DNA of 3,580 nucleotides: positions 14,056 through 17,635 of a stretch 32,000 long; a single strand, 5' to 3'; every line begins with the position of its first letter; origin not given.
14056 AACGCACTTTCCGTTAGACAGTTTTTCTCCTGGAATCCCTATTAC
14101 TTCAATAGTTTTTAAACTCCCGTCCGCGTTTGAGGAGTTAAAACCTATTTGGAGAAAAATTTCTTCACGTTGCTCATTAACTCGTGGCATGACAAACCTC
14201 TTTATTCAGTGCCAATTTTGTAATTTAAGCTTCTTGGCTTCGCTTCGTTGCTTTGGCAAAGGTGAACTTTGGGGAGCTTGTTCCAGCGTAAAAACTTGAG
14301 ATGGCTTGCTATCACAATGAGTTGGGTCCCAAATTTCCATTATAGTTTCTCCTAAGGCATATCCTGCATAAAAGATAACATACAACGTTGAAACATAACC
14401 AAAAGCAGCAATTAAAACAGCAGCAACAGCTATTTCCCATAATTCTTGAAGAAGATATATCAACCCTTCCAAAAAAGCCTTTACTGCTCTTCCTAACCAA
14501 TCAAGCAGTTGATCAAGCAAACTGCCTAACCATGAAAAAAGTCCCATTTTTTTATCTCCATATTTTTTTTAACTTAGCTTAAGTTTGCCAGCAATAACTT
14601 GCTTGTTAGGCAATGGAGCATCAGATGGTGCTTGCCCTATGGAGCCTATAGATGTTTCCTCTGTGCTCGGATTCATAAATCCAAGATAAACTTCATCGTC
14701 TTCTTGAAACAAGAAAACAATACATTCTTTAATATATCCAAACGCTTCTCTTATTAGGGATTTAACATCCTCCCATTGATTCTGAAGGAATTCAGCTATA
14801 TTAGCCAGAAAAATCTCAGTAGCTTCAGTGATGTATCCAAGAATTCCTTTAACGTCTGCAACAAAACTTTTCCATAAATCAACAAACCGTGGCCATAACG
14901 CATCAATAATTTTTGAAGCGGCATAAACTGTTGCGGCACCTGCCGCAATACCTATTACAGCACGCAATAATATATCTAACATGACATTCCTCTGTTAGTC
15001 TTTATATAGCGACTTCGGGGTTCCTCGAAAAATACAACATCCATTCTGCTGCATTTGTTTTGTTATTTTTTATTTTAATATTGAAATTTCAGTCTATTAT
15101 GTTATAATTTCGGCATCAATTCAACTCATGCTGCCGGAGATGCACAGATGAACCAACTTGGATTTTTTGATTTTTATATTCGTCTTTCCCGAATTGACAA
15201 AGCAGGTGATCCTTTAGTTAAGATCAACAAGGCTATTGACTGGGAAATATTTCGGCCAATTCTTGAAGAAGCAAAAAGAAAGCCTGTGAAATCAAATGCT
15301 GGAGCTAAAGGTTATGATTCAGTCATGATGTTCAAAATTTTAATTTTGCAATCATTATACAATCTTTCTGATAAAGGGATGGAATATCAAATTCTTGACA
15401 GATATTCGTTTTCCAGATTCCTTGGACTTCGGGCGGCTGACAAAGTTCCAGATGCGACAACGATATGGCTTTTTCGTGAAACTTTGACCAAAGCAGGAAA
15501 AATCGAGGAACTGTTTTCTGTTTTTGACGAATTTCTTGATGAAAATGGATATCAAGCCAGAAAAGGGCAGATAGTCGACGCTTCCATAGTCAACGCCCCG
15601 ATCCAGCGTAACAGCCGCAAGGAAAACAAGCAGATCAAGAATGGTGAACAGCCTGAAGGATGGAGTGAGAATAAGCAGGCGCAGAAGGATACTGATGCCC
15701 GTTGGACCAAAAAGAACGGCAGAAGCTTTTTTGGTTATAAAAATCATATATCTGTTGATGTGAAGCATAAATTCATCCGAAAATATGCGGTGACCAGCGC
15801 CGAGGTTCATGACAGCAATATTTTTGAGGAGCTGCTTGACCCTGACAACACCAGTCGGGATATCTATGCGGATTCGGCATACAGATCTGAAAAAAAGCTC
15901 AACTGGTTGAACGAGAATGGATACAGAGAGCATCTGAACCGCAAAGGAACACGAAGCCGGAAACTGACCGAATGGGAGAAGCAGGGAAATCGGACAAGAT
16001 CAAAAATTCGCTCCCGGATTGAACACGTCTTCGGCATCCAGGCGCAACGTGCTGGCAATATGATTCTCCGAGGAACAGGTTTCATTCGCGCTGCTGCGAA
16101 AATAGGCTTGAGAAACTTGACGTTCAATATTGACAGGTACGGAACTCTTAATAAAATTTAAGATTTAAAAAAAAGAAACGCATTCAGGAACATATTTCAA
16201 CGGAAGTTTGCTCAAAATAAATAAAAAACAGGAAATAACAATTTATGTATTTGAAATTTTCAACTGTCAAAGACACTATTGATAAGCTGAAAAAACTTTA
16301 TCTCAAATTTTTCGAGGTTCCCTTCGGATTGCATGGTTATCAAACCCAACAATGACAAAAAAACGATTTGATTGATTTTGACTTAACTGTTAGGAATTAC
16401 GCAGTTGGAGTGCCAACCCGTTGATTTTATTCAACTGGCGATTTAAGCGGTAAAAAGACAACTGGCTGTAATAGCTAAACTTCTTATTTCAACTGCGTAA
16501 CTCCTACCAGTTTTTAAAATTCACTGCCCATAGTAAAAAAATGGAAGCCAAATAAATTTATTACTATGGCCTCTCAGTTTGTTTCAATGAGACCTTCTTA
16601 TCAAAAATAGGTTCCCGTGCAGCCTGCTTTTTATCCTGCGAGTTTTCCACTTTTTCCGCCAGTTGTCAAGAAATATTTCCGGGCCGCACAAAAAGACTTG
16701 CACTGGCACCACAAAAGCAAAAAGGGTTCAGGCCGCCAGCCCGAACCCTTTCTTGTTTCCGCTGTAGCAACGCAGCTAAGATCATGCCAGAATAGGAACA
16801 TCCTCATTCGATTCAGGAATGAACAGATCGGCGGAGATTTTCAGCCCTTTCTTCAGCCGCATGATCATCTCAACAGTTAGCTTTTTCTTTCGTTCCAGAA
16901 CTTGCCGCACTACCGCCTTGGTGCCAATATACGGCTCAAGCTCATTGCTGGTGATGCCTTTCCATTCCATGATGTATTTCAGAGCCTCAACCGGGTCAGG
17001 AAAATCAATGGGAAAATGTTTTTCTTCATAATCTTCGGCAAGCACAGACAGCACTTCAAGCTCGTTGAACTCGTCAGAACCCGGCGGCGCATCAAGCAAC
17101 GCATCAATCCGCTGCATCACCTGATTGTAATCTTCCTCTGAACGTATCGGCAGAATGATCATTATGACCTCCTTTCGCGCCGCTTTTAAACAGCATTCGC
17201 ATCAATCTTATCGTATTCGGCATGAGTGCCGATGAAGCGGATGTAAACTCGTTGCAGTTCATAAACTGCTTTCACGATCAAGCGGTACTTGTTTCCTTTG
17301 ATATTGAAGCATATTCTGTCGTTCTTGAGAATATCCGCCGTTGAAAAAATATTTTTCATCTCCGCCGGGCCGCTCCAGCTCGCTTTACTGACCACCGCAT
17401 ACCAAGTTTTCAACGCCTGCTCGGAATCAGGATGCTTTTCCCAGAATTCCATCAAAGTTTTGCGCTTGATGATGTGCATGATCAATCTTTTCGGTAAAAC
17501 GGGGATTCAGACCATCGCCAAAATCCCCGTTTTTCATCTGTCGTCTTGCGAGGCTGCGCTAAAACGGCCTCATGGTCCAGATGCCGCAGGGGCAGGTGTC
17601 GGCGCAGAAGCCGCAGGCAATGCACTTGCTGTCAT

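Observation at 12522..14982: AT-rich four-gene operon bracketed by two IS elements (two paralogous small membrane proteins, an unknown 199-aa protein and a classical AAA+ ATPase): candidate undescribed conflict or membrane-remodelling system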

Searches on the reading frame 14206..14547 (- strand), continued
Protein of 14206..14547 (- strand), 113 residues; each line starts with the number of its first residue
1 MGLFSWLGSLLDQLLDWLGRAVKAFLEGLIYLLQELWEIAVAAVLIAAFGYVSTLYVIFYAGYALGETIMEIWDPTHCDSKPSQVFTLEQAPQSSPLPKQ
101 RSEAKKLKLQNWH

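Call 62: fold_search(model_id=the predicted structure, library=pdb)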
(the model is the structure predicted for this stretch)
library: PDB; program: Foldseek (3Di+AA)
matches with E <= 10: 28; with E <= 0.001: 0
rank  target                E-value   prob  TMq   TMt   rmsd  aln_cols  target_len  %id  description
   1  2o96_B                1.0e+00  0.57  0.26  0.19   6.1        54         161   11  Crystal Structure of the Metal-Free Dimeric Human Mov34 MPN domain (residues 1-177) (released 2007-07-17)
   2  6agb_G                2.3e+00  0.06  0.14  0.13  14.7        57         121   12  Cryo-EM structure of yeast Ribonuclease P (released 2018-10-17)
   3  3wfs_D                3.4e+00  0.15  0.19  0.06   3.7        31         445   10  tRNA processing enzyme complex 3 (released 2014-01-01)
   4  2o95_A                3.6e+00  0.25  0.28  0.18   6.7        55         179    9  Crystal Structure of the Metal-Free Dimeric Human Mov34 MPN domain (residues 1-186) (released 2007-07-17)
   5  3ke2_B                3.6e+00  0.07  0.14  0.16   8.9        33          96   12  CRYSTAL STRUCTURE OF a DUF2131 family protein (SAMA_2911) FROM SHEWANELLA AMAZONENSIS SB2B AT 2.50 A RESOLUTION (released 2009-11-03)
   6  2o95_B                3.8e+00  0.23  0.28  0.19   6.7        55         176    9  Crystal Structure of the Metal-Free Dimeric Human Mov34 MPN domain (residues 1-186) (released 2007-07-17)
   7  3wfr_H                4.0e+00  0.13  0.20  0.06   4.9        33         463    6  tRNA processing enzyme complex 2 (released 2014-01-01)
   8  3wfp_C                4.3e+00  0.09  0.19  0.06   3.9        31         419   10  tRNA processing enzyme (apo form 2) (released 2014-01-01)
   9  3wfr_G                4.6e+00  0.11  0.20  0.06   3.6        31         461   10  tRNA processing enzyme complex 2 (released 2014-01-01)
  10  8ovx_O                4.6e+00  0.04  0.18  0.14   9.7        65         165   14  Cryo-EM structure of yeast CENP-OPQU+ bound to the CENP-A N-terminus (released 2023-08-09)
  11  7ui9_q                5.2e+00  0.04  0.19  0.07  14.1       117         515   13  Core Mediator-PICearly (Copy A) (released 2023-02-15)
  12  4owp_A                5.9e+00  0.12  0.25  0.17   8.2        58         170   12  Crystal structure of rpn11 in a heterodimer complex with rpn8, representing the active portion of the proteasome lid. (released 2015-08-05)
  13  4wsn_F                6.3e+00  0.14  0.29  0.13   8.0        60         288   10  Crystal structure of the COP9 signalosome, a P1 crystal form (released 2015-12-23)
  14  3rza_A                6.3e+00  0.09  0.18  0.07   7.3        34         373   15  Crystal structure of a tripeptidase (SAV1512) from staphylococcus aureus subsp. aureus mu50 at 2.10 A resolution (released 2011-06-08)
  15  3ke2_A                6.7e+00  0.08  0.17  0.18   8.3        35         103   11  CRYSTAL STRUCTURE OF a DUF2131 family protein (SAMA_2911) FROM SHEWANELLA AMAZONENSIS SB2B AT 2.50 A RESOLUTION (released 2009-11-03)
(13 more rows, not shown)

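Call 66: find_homologous_proteins(query=A5, max_evalue=0.001)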
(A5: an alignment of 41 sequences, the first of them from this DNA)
Query A5 (41 sequences) (93 aa, profile of the alignment): 171 proteins with E <= 0.001 among 1256 candidates; the best 120 are listed.
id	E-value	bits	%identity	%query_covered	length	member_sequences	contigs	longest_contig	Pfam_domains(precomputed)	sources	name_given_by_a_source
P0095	2.0e-31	126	74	98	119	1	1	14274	-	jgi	-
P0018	2.3e-31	125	100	100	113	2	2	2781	-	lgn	-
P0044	5.5e-31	124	69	98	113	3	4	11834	-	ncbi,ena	-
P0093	9.0e-31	124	67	99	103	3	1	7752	-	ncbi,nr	ncbi:hypothetical protein AFK68_18535 [Hydrocoleum sp. CS-953]|nr:hypothetical protein AFK68_18535 [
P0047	1.9e-30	123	67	99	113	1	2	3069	-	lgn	-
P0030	2.3e-30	122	71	98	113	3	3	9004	-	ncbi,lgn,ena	-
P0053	4.6e-30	121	68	97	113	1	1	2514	-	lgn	-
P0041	7.2e-30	121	67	99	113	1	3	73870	-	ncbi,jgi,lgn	-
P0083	7.8e-30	121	63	98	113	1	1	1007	-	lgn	-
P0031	9.1e-30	120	72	99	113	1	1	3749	-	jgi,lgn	jgi:hypothetical protein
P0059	1.1e-29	120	65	99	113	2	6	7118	-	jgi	jgi:hypothetical protein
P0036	1.2e-29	120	71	100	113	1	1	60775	-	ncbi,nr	ncbi:hypothetical protein BCD67_23600 [Oscillatoriales cyanobacterium USR001]|nr:hypothetical protei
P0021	1.5e-29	120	78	97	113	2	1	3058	-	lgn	-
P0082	1.5e-29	120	65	98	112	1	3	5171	-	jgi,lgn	jgi:hypothetical protein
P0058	1.9e-29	119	67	99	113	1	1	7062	-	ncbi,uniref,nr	ncbi:MAG: hypothetical protein F6K54_35705 [Okeania sp. SIO3B5]|uniref:hypothetical protein n=1 Tax=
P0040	2.3e-29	119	72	97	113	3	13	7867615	-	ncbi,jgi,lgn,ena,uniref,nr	ncbi:MAG: hypothetical protein KA717_11620 [Woronichinia naegeliana WA131]|jgi:hypothetical protein|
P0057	2.5e-29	119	65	100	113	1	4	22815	-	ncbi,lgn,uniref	ncbi:hypothetical protein DOP62_14135 (plasmid) [Synechococcus elongatus PCC 11801]|uniref:Uncharact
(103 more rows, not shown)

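Call 79: search_solved_structures(query=A4, max_evalue=10)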
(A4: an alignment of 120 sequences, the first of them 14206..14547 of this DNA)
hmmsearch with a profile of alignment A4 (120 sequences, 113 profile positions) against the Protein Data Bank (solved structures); distinct sequences matched with E-value up to 10: 0.

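Call 100: find_related_loci(query=A2, collection=viral_contigs, flank=8000)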
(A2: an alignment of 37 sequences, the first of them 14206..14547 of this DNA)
Query A2 (113 aa) in viral_contigs; peptide patterns used: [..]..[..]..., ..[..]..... (x = any residue, [..] = any of these).
23 stretches matched a pattern, but none encodes a relative of the query by tblastn (E <= 1e-3).

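Call 105: search_protein_families(library=padloc, proteins=[L008:3869-5224:-, L017:4933-6288:-, L038:5726-6238:-, L039:6164-7348:+], max_evalue=0.001)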
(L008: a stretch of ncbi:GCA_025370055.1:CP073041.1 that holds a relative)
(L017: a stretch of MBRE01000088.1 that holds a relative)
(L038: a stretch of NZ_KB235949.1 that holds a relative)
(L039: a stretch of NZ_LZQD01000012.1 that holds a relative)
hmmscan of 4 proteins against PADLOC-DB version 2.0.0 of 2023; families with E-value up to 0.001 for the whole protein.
L008:3869-5224:- (451 aa): 3 families
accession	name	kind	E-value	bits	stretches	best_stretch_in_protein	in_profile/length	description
PDLC04984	PDC-S27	-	1.8e-06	25.1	1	138-239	6-112/474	-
PDLC04985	PDC-S27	-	0.00015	18.8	1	135-406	5-278/484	-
PDLC04786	PDC-S01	-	0.00025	17.9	1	143-241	8-98/439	-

L017:4933-6288:- (451 aa): 3 families
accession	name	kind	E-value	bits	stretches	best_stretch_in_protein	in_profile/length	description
PDLC04984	PDC-S27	-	2.3e-07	28.1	1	141-233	4-94/474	-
PDLC04985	PDC-S27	-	4.1e-07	27.3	1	140-406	5-274/484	-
PDLC04786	PDC-S01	-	5.5e-06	23.4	1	148-246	8-99/439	-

L038:5726-6238:- (170 aa): 0 families

L039:6164-7348:+ (394 aa): 2 families
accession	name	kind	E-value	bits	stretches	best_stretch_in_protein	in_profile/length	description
PDLC02988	chat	-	3.1e-19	67.5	1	5-171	11-158/455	-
PDLC02016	SAVED_CHAT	-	0.00055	17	1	44-168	330-454/498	-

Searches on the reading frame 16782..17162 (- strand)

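Call 3: search_protein_families(library=pfam, proteins=[window:16782-17162:-], max_evalue=0.1)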
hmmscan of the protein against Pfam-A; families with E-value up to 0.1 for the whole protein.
window:16782-17162:- (126 aa): 1 family
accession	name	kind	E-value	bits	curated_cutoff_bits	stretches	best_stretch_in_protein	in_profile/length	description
PF01381.28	HTH_3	-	0.048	14.2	23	1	61-113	1-54/55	Helix-turn-helix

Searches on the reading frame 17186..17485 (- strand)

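Call 3: search_protein_families(library=pfam, proteins=[window:17186-17485:-], max_evalue=0.1)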
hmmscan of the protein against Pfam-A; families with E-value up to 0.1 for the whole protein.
window:17186-17485:- (99 aa): 1 family
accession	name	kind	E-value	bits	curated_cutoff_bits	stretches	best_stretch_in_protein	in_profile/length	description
PF09907.15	HigB_toxin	-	2.9e-33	114.4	27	1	22-94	2-74/74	HigB_toxin, RelE-like toxic component of a toxin-antitoxin system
